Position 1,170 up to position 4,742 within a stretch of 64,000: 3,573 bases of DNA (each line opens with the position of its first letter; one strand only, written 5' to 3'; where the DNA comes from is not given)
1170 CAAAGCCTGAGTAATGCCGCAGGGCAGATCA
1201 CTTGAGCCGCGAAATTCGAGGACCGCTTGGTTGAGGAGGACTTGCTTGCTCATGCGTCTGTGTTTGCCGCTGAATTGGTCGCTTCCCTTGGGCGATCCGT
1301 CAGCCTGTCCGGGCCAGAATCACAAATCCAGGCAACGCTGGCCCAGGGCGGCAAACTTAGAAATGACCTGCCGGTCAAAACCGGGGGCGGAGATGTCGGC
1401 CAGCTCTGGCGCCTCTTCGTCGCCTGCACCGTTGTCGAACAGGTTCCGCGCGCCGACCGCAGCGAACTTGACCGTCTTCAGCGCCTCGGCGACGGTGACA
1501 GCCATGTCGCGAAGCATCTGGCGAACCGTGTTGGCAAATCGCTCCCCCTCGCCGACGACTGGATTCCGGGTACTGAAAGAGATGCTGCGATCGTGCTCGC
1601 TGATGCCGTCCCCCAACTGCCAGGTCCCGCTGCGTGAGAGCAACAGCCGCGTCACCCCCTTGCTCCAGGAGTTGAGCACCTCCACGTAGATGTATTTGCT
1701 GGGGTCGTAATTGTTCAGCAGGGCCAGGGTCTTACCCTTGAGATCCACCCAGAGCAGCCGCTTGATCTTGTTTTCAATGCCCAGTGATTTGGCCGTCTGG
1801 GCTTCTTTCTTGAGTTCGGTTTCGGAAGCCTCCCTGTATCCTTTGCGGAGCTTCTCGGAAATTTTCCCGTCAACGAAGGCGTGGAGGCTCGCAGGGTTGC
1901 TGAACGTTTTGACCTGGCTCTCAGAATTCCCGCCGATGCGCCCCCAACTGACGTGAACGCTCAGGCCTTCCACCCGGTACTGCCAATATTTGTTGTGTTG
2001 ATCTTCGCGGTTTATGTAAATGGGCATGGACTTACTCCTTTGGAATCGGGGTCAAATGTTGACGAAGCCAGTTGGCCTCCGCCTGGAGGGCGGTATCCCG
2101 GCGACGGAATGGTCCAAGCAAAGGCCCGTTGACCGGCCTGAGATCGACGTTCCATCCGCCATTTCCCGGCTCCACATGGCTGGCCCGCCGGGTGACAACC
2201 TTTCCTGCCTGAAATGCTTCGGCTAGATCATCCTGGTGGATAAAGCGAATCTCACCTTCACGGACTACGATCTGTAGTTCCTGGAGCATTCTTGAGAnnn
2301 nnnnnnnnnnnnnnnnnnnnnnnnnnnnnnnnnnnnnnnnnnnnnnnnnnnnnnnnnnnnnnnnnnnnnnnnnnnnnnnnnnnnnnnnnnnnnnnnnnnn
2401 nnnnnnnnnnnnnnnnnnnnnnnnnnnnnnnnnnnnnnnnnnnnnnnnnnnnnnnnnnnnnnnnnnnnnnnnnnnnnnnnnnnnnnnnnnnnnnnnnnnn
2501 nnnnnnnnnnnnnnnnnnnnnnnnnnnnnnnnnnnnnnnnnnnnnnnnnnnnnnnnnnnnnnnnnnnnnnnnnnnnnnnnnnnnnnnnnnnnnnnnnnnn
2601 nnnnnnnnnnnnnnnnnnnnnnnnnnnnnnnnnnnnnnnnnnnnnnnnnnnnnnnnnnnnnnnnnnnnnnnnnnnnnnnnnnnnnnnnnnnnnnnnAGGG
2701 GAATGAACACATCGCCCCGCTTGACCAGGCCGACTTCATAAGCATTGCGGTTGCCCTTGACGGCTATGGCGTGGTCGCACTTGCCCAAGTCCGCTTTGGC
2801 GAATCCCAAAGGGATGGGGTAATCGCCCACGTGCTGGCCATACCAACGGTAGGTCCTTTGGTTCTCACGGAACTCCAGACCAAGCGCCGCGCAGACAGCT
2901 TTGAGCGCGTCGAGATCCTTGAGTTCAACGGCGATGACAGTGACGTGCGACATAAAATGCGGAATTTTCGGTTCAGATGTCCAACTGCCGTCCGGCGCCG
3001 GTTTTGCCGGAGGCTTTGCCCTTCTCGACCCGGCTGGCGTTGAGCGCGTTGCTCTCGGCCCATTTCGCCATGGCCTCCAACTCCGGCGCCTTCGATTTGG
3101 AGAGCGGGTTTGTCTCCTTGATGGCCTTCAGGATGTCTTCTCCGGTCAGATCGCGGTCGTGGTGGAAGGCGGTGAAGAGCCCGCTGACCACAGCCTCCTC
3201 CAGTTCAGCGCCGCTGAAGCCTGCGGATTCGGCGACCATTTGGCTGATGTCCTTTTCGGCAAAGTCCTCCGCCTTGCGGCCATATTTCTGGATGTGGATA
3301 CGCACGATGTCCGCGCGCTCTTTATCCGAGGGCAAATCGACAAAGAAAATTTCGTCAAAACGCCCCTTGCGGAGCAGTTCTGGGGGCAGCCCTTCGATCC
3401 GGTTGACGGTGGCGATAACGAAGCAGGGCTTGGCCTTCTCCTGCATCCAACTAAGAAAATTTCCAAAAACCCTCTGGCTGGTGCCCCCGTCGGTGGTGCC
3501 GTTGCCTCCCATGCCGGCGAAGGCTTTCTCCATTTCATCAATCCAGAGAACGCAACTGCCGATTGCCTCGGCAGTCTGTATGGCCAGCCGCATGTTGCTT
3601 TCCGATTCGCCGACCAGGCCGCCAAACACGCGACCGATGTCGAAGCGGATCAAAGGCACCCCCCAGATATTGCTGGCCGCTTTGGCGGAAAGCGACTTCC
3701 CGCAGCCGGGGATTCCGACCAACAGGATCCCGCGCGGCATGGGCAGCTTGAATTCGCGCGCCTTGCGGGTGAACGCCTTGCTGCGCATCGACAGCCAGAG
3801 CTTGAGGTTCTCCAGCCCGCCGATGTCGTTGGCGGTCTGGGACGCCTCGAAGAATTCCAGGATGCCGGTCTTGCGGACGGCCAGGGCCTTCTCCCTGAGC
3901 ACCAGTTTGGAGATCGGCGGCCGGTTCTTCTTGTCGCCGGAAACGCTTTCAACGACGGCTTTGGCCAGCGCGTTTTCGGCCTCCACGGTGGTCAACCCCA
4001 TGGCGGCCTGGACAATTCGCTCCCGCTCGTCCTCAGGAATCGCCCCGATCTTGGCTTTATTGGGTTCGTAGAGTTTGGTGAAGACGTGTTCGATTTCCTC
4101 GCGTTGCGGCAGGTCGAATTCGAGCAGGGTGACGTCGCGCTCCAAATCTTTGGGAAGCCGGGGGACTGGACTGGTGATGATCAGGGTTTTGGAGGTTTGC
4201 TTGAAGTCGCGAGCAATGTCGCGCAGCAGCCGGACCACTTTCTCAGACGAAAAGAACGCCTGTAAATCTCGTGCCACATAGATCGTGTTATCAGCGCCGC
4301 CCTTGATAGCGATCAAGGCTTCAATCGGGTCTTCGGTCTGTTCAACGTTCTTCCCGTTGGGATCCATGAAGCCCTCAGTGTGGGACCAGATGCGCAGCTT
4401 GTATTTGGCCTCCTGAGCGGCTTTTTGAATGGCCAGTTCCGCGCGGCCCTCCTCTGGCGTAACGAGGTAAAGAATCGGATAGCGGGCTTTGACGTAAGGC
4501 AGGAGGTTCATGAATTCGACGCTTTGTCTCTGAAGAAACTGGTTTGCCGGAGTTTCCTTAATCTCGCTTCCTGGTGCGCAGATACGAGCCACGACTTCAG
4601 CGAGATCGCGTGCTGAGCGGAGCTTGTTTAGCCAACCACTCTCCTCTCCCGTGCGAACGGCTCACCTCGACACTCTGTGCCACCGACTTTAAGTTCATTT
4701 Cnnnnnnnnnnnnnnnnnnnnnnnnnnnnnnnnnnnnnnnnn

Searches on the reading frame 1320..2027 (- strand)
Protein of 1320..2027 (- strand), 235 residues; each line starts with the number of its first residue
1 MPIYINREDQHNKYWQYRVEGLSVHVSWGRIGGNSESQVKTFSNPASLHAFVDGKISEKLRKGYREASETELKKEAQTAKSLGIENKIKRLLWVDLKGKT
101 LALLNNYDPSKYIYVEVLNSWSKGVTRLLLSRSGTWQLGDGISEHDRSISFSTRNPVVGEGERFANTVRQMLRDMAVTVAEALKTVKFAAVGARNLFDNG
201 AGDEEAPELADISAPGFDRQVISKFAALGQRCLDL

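Call 48: find_encoding_contigs(protein=window:1320-2027:-, flank=10000, max_places=1)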
Protein window:1320-2027:- (235 aa): 12 contigs read that carry it; 1 place shown.
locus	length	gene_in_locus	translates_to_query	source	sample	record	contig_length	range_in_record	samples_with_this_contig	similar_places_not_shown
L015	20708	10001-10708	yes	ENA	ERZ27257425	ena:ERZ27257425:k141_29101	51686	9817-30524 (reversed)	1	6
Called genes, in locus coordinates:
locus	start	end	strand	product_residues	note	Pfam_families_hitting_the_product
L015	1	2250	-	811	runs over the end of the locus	PF03235:GmrSD_N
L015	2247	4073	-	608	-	PF03235:GmrSD_N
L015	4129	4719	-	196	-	PF00929:RNase_T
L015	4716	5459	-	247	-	PF00149:Metallophos, PF12850:Metallophos_2 (weak)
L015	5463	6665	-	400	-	PF00004:AAA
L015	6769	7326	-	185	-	PF08819:DUF1802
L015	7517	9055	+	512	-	PF00004:AAA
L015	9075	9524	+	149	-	-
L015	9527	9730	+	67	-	PF11211:DUF2997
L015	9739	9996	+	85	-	-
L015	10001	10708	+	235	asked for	PF05406:WGR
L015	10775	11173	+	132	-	-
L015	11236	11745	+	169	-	-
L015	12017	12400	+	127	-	-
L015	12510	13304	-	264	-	PF26109:WHD_BrxR, PF13280:WYL, PF26107:BrxR_CTD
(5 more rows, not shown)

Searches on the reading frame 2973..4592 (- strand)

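Call 94: search_protein_families(library=padloc, proteins=[window:2973-4592:-], max_evalue=0.001)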
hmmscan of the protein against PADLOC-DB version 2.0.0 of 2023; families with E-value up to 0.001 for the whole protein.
window:2973-4592:- (539 aa): 6 families
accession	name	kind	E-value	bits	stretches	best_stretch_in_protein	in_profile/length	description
PDLC02196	IetA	-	5.8e-22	76.6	1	279-511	115-339/374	-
PDLC02195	IetA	-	2.1e-12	45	1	279-470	130-311/395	-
PDLC04232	IetA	-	9.8e-09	33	1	288-466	118-287/330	-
PDLC04231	IetA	-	1.5e-05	22.9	1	288-403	119-231/262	-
PDLC00914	TRIP13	-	2.2e-05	22.1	1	383-497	182-295/302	TRIP13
PDLC00915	TRIP13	-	0.00074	17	0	385-495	177-292/302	TRIP13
